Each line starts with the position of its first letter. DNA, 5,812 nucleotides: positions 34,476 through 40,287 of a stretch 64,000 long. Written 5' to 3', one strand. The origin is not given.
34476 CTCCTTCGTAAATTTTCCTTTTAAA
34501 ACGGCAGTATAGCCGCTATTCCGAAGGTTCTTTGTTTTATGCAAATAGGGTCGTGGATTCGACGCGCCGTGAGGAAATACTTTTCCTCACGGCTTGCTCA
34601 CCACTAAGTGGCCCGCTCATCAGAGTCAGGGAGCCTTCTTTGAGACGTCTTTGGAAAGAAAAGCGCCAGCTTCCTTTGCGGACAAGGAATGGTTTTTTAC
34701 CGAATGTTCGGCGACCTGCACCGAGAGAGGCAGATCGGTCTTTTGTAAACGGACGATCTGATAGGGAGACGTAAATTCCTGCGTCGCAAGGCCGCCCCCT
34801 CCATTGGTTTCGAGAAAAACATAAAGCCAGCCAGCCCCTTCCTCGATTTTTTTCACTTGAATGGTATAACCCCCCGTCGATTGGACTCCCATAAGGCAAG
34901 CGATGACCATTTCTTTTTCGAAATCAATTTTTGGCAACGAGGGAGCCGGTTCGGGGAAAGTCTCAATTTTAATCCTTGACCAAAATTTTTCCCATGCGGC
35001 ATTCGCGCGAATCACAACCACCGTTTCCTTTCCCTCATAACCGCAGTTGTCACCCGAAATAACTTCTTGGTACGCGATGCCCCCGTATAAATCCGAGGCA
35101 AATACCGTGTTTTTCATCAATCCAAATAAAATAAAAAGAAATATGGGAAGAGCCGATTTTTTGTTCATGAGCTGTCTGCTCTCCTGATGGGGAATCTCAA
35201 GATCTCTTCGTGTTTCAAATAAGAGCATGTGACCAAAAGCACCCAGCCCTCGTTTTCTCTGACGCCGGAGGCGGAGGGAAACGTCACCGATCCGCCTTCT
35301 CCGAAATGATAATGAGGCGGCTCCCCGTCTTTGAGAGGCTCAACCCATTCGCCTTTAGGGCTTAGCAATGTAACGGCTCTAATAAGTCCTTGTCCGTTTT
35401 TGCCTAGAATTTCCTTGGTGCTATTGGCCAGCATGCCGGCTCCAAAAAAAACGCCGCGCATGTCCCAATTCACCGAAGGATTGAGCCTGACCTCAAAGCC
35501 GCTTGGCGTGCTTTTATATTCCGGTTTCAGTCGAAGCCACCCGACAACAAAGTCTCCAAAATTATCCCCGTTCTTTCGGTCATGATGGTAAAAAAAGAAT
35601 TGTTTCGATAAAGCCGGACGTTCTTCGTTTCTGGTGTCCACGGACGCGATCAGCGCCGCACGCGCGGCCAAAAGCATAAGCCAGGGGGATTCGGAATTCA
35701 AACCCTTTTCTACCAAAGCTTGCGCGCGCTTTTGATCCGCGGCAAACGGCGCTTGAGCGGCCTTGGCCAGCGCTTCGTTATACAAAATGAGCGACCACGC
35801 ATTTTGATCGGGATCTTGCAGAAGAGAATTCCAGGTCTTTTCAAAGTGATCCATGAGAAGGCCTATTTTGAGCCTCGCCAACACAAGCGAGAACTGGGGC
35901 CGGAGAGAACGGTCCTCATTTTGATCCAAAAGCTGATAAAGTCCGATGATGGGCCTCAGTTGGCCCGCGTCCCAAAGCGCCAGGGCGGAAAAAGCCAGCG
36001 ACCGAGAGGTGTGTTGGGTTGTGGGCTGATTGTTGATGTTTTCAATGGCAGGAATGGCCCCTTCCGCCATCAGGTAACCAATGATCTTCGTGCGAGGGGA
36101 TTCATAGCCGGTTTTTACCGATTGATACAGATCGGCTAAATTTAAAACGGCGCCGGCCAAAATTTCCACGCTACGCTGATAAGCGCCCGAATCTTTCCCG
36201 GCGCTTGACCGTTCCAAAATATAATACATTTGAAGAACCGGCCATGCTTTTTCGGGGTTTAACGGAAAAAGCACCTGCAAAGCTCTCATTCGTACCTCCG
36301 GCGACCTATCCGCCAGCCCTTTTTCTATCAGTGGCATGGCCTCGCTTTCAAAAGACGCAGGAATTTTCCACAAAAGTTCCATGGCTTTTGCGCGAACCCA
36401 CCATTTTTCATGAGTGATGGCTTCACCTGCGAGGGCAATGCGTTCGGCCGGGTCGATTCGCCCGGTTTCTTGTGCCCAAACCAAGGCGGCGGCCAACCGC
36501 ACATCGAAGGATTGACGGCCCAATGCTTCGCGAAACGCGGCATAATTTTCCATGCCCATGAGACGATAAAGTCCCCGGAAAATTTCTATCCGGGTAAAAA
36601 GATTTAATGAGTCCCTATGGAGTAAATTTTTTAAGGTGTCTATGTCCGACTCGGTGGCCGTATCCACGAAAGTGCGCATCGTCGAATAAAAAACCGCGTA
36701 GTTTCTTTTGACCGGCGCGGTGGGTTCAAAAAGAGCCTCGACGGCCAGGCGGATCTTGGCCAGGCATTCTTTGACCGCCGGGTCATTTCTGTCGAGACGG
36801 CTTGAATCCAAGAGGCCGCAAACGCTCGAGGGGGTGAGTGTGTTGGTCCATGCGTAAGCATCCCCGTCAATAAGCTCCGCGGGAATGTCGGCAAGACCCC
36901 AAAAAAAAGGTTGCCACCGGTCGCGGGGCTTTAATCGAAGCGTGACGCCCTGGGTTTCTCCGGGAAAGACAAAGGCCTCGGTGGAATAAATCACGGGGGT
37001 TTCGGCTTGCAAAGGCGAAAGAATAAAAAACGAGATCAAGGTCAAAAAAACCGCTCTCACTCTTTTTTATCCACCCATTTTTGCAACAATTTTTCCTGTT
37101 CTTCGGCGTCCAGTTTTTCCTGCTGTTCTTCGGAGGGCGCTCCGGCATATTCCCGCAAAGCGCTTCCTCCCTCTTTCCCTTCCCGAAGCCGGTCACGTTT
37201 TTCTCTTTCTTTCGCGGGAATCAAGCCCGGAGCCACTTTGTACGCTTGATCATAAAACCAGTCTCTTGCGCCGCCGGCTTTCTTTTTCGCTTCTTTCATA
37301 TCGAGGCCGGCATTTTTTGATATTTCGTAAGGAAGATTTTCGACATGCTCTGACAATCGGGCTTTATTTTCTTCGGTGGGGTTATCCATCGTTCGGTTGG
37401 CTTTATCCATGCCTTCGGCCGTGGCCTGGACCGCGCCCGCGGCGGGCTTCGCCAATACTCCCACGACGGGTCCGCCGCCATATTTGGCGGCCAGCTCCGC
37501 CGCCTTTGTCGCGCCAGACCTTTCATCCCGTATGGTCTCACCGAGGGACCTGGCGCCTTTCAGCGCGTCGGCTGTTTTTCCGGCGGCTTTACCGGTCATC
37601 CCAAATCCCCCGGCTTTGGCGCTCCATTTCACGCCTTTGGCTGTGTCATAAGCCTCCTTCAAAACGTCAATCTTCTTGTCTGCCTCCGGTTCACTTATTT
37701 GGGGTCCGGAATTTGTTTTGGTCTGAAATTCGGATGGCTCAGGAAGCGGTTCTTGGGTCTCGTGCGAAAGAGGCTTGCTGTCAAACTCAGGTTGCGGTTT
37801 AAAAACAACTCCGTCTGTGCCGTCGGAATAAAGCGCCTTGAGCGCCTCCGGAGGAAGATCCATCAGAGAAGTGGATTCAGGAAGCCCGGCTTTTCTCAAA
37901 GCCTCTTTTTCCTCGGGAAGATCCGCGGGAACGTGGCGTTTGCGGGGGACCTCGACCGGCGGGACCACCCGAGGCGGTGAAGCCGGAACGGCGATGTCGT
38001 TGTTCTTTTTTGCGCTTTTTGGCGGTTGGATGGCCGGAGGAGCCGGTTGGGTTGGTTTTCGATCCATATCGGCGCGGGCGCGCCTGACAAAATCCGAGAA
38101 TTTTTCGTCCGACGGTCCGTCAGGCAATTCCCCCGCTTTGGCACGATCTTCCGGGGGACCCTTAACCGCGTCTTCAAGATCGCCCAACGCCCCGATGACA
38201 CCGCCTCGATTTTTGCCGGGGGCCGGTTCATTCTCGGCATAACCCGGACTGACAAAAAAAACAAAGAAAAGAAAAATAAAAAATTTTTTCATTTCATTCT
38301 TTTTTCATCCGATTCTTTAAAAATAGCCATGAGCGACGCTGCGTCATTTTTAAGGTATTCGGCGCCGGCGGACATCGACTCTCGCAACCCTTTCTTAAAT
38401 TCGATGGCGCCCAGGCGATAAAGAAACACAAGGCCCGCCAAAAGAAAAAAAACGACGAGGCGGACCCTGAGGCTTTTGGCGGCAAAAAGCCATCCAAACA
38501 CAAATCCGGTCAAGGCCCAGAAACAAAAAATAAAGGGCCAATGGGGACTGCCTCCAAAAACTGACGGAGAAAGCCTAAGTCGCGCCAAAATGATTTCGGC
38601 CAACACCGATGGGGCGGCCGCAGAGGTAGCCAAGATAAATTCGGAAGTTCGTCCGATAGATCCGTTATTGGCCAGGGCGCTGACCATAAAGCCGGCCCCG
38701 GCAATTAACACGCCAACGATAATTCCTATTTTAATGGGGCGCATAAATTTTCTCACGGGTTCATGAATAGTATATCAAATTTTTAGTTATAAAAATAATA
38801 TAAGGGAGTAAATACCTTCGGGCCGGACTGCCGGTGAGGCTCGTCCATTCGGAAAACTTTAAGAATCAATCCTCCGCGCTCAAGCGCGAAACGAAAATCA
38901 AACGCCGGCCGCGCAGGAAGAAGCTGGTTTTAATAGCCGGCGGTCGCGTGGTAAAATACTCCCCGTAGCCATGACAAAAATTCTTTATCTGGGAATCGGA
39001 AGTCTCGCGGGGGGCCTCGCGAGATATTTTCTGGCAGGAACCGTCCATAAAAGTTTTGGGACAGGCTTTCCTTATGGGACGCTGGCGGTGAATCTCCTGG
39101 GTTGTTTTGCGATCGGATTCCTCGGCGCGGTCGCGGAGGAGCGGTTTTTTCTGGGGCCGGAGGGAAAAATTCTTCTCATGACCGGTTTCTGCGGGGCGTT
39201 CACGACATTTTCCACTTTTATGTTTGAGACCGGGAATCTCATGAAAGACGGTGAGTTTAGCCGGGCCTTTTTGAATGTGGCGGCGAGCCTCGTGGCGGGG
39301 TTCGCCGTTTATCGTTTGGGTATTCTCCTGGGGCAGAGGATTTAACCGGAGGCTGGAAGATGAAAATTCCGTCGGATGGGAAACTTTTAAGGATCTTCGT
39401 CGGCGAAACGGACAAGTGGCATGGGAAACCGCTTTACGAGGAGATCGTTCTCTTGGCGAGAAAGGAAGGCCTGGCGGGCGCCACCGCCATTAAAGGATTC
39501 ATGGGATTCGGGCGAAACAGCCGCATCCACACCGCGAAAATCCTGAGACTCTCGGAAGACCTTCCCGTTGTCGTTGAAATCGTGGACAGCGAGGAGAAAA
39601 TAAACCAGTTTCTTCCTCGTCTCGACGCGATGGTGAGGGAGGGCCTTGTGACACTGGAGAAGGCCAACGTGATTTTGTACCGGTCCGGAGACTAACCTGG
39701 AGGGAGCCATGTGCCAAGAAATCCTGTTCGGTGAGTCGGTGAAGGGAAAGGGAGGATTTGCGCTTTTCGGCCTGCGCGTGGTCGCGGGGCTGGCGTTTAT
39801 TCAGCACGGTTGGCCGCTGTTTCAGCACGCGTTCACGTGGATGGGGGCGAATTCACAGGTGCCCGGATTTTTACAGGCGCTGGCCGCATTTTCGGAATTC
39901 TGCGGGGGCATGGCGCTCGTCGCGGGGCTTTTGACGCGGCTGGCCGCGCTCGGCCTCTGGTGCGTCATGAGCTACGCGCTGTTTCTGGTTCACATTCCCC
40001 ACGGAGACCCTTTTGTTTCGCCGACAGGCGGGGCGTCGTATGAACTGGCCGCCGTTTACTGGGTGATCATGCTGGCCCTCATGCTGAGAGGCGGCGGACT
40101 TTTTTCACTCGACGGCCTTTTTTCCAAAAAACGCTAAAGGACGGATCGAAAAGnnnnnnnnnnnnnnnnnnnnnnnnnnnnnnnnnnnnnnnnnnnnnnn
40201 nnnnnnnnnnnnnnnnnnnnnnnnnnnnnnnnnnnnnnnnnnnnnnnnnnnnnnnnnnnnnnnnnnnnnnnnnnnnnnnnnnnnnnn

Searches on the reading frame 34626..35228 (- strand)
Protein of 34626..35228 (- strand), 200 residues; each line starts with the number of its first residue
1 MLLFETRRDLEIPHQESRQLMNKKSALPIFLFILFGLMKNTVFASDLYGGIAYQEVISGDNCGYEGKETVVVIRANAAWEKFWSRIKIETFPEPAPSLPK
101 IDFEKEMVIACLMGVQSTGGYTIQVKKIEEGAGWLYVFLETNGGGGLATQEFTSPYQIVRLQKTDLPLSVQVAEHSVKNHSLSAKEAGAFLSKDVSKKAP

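Call 8: search_protein_families(library=ncbifam, proteins=[window:34626-35228:-])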
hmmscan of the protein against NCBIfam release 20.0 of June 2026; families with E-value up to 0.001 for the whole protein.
window:34626-35228:- (200 aa): 1 family
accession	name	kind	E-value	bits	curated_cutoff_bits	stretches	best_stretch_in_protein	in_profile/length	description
NF033596.1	denti_PrcB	equivalog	2.2e-13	50.4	125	1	51-162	62-167/176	dentilisin complex subunit PrcB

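Call 16: find_encoding_contigs(protein=window:34626-35228:-, flank=10000, max_places=10)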
Protein window:34626-35228:- (200 aa): no gene with exactly this product is on record in the collection.

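Call 25: search_protein_families(library=pfam, proteins=[window:34626-35228:-], max_evalue=0.01)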
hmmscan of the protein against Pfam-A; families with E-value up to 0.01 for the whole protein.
window:34626-35228:- (200 aa): 1 family
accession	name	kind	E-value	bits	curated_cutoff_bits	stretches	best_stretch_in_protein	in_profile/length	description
PF14343.11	PrcB_C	-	2.6e-11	44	24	1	107-161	1-55/56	PrcB C-terminal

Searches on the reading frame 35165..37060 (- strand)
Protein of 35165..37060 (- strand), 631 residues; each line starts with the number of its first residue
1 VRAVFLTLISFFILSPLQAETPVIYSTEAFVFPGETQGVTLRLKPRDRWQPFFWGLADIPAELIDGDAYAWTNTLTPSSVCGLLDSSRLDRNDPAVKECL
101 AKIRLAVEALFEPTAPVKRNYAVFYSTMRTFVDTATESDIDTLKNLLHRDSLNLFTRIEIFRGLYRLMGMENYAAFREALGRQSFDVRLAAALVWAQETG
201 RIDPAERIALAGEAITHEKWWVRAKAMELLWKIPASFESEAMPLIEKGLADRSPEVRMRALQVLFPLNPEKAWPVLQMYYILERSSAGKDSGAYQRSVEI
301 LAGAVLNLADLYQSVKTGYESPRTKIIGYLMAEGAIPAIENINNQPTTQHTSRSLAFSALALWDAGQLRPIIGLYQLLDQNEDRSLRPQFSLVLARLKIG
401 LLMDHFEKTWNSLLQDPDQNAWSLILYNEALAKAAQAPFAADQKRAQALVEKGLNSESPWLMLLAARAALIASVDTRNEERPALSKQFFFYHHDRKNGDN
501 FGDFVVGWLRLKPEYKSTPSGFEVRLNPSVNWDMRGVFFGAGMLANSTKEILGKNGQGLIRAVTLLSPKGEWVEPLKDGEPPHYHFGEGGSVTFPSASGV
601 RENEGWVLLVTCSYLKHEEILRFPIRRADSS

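Call 8: search_protein_families(library=ncbifam, proteins=[window:35165-37060:-])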
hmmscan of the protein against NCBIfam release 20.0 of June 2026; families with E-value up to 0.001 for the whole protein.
window:35165-37060:- (631 aa): 0 families

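Call 25: search_protein_families(library=pfam, proteins=[window:35165-37060:-], max_evalue=0.01)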
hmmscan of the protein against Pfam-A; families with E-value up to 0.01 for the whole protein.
window:35165-37060:- (631 aa): 2 families
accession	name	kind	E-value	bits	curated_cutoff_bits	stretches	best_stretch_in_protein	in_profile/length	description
PF13646.12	HEAT_2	-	3.6e-06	27.6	27.7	1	213-278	6-69/88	HEAT repeats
PF02985.28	HEAT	-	0.006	17.2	23.5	0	242-264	2-24/31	HEAT repeat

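Call 44: find_homologous_proteins(query=window:35165-37060:-)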
Query window:35165-37060:- (631 aa): 2 proteins with E <= 0.001 among 8000 candidates.
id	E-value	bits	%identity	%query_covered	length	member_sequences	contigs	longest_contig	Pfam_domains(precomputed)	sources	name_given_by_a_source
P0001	0.0e+0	1439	100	100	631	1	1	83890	PF13646.13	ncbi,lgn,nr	ncbi:MAG: HEAT repeat domain-containing protein [Candidatus Omnitrophica bacterium]|nr:HEAT repeat d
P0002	3.4e-247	840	62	98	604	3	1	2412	PF13646.13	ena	-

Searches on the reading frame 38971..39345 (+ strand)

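Call 25: search_protein_families(library=pfam, proteins=[window:38971-39345:+], max_evalue=0.01)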
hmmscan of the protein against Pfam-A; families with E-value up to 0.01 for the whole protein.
window:38971-39345:+ (124 aa): 1 family
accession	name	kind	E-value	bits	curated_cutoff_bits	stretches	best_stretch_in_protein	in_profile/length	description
PF02537.21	CRCB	-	3.4e-27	95.2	32.9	1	6-118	2-103/103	CrcB-like protein, Camphor Resistance (CrcB)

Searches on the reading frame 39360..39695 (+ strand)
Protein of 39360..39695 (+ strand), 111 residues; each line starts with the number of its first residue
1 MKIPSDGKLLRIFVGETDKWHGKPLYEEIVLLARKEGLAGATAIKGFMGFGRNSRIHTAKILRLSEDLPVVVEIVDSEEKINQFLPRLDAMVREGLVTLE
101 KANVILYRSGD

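Call 25: search_protein_families(library=pfam, proteins=[window:39360-39695:+], max_evalue=0.01)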
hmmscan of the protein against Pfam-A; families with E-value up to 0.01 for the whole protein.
window:39360-39695:+ (111 aa): 1 family
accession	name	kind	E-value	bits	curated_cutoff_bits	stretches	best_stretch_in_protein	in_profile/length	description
PF02641.20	DUF190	-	1.4e-42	144.3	23.4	1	8-104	1-97/97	Uncharacterized ACR, COG1993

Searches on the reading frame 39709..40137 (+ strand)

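Call 25: search_protein_families(library=pfam, proteins=[window:39709-40137:+], max_evalue=0.01)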
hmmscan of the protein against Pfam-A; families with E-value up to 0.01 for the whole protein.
window:39709-40137:+ (142 aa): 2 families
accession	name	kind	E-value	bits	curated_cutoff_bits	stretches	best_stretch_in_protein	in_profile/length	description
PF07681.17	DoxX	-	2.3e-12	47.8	23.6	1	19-95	2-84/85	DoxX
PF04173.18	DoxD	-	9.8e-05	22.8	22.7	1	56-141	66-147/167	TQO small subunit DoxD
